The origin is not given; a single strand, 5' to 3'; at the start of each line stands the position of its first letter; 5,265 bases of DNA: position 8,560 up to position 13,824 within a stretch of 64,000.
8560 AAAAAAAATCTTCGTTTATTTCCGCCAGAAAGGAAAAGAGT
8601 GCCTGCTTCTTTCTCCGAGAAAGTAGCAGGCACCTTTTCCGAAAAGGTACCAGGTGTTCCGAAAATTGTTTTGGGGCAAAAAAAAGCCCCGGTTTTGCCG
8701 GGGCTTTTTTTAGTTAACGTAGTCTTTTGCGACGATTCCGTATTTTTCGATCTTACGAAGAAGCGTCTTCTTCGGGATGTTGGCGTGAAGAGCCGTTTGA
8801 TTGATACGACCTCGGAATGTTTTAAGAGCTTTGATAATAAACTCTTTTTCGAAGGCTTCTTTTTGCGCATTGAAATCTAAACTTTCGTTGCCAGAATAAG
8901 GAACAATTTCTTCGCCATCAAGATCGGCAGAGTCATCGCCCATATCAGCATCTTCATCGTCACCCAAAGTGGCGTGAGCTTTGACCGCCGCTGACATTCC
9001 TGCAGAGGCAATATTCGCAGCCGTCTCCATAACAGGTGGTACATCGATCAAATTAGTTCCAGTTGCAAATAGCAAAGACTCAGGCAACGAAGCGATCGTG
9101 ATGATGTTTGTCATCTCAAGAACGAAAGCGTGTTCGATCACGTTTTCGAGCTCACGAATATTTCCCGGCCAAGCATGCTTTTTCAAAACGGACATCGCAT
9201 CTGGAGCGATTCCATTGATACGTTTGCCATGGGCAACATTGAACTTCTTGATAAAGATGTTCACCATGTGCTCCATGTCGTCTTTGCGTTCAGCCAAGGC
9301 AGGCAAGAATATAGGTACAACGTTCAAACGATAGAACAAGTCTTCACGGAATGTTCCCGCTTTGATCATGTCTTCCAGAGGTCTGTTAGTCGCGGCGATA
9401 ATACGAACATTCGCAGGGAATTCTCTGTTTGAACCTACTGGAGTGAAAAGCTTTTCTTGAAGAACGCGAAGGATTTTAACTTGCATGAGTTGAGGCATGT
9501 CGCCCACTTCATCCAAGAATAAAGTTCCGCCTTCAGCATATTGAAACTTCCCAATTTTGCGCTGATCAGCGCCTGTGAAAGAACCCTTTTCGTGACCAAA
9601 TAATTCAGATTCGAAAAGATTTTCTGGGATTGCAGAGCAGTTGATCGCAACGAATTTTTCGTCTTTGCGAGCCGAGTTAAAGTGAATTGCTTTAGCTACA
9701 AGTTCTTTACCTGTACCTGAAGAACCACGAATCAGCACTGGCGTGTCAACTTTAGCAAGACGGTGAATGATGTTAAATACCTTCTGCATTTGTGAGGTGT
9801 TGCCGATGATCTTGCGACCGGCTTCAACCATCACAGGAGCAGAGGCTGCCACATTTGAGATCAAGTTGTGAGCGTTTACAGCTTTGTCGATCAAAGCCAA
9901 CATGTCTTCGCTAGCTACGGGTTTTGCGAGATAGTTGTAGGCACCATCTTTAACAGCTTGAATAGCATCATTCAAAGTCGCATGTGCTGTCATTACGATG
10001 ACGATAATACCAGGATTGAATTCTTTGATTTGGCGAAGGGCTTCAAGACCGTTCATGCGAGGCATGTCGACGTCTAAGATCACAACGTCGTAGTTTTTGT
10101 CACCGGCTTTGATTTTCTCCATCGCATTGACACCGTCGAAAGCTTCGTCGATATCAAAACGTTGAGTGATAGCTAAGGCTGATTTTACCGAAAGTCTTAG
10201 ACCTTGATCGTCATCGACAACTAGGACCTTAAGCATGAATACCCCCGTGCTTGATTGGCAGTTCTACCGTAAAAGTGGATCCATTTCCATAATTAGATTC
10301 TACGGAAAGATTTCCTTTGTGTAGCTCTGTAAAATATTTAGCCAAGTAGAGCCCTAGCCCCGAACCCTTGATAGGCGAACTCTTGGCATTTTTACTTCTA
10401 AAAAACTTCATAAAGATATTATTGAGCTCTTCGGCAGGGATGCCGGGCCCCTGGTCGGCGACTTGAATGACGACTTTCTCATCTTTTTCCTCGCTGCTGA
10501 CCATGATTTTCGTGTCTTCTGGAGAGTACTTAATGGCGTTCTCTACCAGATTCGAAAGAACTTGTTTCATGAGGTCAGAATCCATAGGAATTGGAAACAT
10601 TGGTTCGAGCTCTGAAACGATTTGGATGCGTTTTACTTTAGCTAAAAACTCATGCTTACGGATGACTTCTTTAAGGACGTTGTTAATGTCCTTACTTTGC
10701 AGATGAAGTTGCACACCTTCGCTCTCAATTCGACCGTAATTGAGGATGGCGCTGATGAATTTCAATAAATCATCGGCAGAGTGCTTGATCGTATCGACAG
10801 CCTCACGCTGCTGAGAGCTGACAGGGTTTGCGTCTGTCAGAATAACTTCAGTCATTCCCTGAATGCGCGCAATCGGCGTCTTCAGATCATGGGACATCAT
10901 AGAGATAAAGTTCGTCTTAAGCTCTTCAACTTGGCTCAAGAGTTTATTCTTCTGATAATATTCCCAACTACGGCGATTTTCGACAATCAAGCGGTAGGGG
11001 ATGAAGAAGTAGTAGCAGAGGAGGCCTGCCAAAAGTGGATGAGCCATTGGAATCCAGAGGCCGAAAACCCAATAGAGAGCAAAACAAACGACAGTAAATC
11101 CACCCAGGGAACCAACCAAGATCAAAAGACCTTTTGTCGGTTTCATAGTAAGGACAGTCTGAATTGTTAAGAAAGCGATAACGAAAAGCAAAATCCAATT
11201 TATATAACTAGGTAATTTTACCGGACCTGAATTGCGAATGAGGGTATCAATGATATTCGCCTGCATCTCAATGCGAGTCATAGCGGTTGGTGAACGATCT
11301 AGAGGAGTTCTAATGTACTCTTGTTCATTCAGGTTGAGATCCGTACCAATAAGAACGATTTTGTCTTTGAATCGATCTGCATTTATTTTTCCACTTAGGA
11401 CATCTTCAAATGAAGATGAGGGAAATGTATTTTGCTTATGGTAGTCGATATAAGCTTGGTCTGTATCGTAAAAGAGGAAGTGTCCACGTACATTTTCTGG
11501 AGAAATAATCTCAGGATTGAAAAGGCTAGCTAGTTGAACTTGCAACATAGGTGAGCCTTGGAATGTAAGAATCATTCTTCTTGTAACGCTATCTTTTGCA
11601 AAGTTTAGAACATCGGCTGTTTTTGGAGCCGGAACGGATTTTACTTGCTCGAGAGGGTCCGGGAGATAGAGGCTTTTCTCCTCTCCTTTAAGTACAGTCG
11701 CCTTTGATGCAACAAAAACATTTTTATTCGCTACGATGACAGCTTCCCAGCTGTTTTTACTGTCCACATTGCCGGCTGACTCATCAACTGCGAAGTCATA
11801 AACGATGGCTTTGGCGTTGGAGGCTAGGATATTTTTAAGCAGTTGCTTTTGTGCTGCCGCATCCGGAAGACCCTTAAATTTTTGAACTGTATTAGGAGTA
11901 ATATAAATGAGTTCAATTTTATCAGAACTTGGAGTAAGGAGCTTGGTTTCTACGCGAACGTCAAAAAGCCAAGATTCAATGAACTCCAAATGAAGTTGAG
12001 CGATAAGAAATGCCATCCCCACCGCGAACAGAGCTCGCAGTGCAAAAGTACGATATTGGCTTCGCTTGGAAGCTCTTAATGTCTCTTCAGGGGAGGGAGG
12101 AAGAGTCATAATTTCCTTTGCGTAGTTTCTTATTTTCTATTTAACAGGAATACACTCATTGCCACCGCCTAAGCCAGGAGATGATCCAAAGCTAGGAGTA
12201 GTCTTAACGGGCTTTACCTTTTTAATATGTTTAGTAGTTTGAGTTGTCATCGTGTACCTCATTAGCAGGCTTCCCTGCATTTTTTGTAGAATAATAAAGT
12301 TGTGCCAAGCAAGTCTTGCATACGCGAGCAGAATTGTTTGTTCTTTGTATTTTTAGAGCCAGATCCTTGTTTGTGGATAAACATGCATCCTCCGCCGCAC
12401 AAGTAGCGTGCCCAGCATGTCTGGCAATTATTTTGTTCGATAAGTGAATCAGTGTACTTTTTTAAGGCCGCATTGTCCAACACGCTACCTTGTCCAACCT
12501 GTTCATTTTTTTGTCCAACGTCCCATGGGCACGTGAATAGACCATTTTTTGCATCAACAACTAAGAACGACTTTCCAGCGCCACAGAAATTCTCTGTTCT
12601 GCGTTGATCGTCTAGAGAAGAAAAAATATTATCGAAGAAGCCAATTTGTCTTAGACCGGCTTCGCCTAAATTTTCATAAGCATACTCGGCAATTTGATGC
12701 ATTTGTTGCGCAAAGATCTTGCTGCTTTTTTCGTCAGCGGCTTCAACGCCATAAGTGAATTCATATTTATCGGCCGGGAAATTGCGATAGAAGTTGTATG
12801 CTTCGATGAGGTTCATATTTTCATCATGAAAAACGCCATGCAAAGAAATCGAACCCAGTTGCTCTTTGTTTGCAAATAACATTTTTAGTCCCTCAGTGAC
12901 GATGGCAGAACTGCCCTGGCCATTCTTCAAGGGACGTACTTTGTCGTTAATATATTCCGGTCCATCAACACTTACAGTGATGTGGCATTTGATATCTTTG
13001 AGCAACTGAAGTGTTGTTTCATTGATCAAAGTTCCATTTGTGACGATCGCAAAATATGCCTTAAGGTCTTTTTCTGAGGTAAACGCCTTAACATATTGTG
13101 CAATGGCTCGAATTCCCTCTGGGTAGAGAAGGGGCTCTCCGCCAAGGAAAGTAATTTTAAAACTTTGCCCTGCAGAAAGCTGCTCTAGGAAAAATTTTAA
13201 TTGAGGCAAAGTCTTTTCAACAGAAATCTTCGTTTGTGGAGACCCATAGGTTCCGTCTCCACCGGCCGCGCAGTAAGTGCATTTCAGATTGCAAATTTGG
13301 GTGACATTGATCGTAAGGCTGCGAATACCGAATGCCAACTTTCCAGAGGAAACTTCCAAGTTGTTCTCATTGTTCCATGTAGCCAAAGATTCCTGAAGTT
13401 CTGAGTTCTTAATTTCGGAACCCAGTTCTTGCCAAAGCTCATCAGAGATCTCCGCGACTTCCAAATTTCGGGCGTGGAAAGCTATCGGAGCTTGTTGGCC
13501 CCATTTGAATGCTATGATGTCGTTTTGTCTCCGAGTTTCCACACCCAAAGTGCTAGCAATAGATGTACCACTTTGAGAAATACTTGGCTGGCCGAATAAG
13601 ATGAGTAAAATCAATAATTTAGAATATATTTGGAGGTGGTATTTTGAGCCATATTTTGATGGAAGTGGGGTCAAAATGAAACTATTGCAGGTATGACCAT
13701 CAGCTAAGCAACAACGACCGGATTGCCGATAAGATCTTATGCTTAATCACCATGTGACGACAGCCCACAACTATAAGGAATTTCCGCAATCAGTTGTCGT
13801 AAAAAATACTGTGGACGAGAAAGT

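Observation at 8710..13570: Candidate RiPP-based peptide signalling operon: radical SAM maturase, hidden 37-aa peptide, CHASE2 kinase and sigma54 activator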

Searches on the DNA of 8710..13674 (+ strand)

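Call 7: search_dna_similar(query=window:8710-13674:+, collection=plasmids, mode=near)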
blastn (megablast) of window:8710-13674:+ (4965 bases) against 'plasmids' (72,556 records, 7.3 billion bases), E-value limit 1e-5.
No match.
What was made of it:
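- Tried and rejected: There was no megablast match in PLSDB (call 7).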

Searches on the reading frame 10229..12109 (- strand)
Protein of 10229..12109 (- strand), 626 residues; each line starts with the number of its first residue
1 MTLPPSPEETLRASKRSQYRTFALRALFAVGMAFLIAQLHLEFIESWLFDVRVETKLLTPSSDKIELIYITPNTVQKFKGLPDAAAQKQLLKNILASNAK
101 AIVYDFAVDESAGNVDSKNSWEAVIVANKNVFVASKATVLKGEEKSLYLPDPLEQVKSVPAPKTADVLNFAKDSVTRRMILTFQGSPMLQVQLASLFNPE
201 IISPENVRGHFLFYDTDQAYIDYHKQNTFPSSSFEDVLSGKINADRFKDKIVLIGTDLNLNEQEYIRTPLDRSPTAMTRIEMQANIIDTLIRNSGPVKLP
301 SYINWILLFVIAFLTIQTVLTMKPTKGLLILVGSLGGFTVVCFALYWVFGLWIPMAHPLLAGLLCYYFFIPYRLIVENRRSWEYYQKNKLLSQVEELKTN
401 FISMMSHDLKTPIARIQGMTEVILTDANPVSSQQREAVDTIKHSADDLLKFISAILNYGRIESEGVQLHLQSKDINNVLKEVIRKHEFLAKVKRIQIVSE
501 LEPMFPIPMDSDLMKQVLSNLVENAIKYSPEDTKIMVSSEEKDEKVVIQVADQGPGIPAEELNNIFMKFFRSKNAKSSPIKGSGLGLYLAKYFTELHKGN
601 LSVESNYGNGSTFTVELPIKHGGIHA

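Call 4: search_protein_families(library=pfam, proteins=[window:10229-12109:-], max_evalue=0.01)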
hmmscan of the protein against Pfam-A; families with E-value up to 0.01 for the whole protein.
window:10229-12109:- (626 aa): 6 families
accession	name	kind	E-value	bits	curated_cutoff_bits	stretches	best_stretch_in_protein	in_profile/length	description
PF02518.31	HATPase_c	-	2.6e-28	99.1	26.4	1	510-620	2-110/111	Histidine kinase-, DNA gyrase B-, and HSP90-like ATPase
PF05226.16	CHASE2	-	5.5e-26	92.1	26.3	1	33-313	6-253/257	CHASE2 domain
PF00512.31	HisKA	-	1.6e-16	60.5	26.9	1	398-464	2-66/66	His Kinase A (phospho-acceptor) domain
PF13589.12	HATPase_c_3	-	9.7e-06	26.1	25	1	515-593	4-83/137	Histidine kinase-, DNA gyrase B-, and HSP90-like ATPase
PF13581.12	HATPase_c_2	-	0.00082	19.8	27.4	1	519-594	41-109/127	Histidine kinase-like ATPase domain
PF14501.12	HATPase_c_5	-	0.002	18.4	22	1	516-607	8-92/102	GHKL domain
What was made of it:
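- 10229..12109 (-): Sensor histidine kinase, 626 aa: TM1 (about 21-44), periplasmic CHASE2 (about 45-298), three TM helices (about 299-372), HisKA, HATPase_c. Pfam gives CHASE2 5.5e-26, HisKA 1.6e-16 and HATPase_c 2.6e-28 (call 4).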

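Call 5: search_protein_families(library=ncbifam, proteins=[window:10229-12109:-], max_evalue=0.01)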
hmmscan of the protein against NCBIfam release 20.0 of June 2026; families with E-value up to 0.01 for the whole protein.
window:10229-12109:- (626 aa): 88 families (the best 25 are shown)
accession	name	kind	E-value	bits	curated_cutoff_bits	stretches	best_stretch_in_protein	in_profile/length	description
NF046044.1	PnpS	equivalog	1.1e-56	192.6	400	1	392-618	164-390/390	two-component system histidine kinase PnpS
TIGR02966.1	phoR_proteo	equivalog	2.2e-51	174.9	334.2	1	391-616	107-332/333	phosphate regulon sensor histidine kinase PhoR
NF033092.0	HK_WalK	equivalog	5e-50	170.7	725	1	393-619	367-594/594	cell wall metabolism sensor histidine kinase WalK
NF047874.1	MASE3_PAS_HK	subfamily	6.5e-48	164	560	1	389-620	389-626/655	MASE3 domain-containing sensor histidine kinase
NF047465.1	hybrid_HK_LvrA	exception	5.2e-43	147.1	1200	1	380-620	184-423/819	hybrid histidine kinase/response regulator LvrA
NF041735.1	hist_kin_RppB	equivalog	5.2e-42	144.1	400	1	400-618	218-438/438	two-component system sensor histidine kinase RppB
TIGR02956.1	TMAO_torS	equivalog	8.1e-40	136.7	676.5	1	393-622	459-685/967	TMAO reductase system sensor histidine kinase/response regulator TorS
NF007793.0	PRK10490.1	equivalog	8.5e-40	136.6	1123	1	386-620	652-883/895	two-component system sensor histidine kinase KdpD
NF008302.0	PRK11091.1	equivalog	8.6e-40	136.6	838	1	387-620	272-506/779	aerobic respiration two-component sensor histidine kinase ArcB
NF045595.1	HK_scytonemin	equivalog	4.3e-39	134.4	865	1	392-619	409-635/637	scytonemin biosynthesis sensor histidine kinase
NF008312.0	PRK11100.1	equivalog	2.6e-38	132.1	356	1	399-619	257-474/477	two-component system sensor histidine kinase CreC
NF006800.0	PRK09303.1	equivalog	2.3e-37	128.9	342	1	386-620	140-378/383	histidine kinase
NF040691.1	MtrAB_MtrB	equivalog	3.3e-37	128.7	450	1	391-622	264-495/507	MtrAB system histidine kinase MtrB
NF041832.1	near_NosP_CTERM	subfamily_domain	6e-37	127.6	400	1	396-620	5-226/370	NahK/ErcS family hybrid sensor histidine kinase/response regulator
NF033091.0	HK_VanS_ACDEFG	equivalog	8.1e-37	126.9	400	1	386-618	62-293/293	vancomycin resistance histidine kinase VanS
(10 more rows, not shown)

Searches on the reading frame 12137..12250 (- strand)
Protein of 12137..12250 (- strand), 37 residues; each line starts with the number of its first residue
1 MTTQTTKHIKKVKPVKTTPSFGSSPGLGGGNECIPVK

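Call 4: search_protein_families(library=pfam, proteins=[window:12137-12250:-], max_evalue=0.01)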
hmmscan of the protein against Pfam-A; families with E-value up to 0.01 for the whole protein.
window:12137-12250:- (37 aa): 0 families

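Call 5: search_protein_families(library=ncbifam, proteins=[window:12137-12250:-], max_evalue=0.01)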
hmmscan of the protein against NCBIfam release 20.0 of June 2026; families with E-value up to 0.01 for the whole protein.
window:12137-12250:- (37 aa): 0 families

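Call 29: search_protein_families(library=ncbifam, alignment_id=A2, max_evalue=10)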
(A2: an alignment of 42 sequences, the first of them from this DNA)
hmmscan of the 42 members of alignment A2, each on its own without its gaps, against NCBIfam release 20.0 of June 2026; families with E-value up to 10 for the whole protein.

A. member 1, seq(37 aa): 0 families

B. families by the number of members that match (of 42 scanned): 0 families
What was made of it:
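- On SCIFF precursor (six Cys in forty-five residues, TIGR03973): No NCBIfam hit for any of 42 members, even at E up to 10 (call 29).
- Closest known: SCIFF / thermocellin system. Different: No match to the SCIFF precursor model (call 29).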

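Call 43: search_solved_structures(query=A2, max_evalue=10, show_alignments=3)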
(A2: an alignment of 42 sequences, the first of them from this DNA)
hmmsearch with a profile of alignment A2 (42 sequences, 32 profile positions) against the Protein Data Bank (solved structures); distinct sequences matched with E-value up to 10: 0.
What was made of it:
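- On SCIFF precursor (six Cys in forty-five residues, TIGR03973): A profile of the peptides did not retrieve CteA (call 43), so the resemblance is limited to 4-5 residues.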

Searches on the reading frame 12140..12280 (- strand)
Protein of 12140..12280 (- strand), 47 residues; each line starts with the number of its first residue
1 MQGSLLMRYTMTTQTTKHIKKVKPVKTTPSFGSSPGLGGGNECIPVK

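Call 52: find_homologous_proteins(query=A4, max_evalue=1)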
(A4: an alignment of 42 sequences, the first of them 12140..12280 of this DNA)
Query A4 (42 sequences) (47 aa, profile of the alignment): 48 proteins with E <= 1 among 648 candidates.
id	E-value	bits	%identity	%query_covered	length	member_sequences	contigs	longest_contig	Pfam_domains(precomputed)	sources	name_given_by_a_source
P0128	9.1e-9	53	49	74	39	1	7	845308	-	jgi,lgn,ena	-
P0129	1.3e-8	52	48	66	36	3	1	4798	-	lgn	-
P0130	2.8e-8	51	73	32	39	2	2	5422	-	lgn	-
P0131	4.4e-8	50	49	74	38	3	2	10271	-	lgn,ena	-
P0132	1.0e-7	49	42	66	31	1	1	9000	-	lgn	-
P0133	1.1e-7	49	73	23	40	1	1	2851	-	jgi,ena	-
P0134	1.6e-7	49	77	28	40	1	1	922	-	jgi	jgi:hypothetical protein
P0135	1.9e-7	48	82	23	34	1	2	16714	-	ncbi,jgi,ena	jgi:hypothetical protein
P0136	2.3e-7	48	45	91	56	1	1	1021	-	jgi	jgi:hypothetical protein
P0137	2.5e-7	48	83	26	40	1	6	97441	-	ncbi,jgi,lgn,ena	-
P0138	2.6e-7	48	50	60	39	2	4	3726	-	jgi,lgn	jgi:hypothetical protein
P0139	3.1e-7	48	73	32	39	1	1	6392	-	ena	-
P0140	3.4e-7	48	-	-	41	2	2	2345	-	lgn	-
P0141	6.7e-7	47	46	51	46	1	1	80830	-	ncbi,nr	ncbi:MAG: hypothetical protein H7061_05565 [Bdellovibrionaceae bacterium]|nr:hypothetical protein [B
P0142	6.9e-7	47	75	26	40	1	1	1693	-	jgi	jgi:hypothetical protein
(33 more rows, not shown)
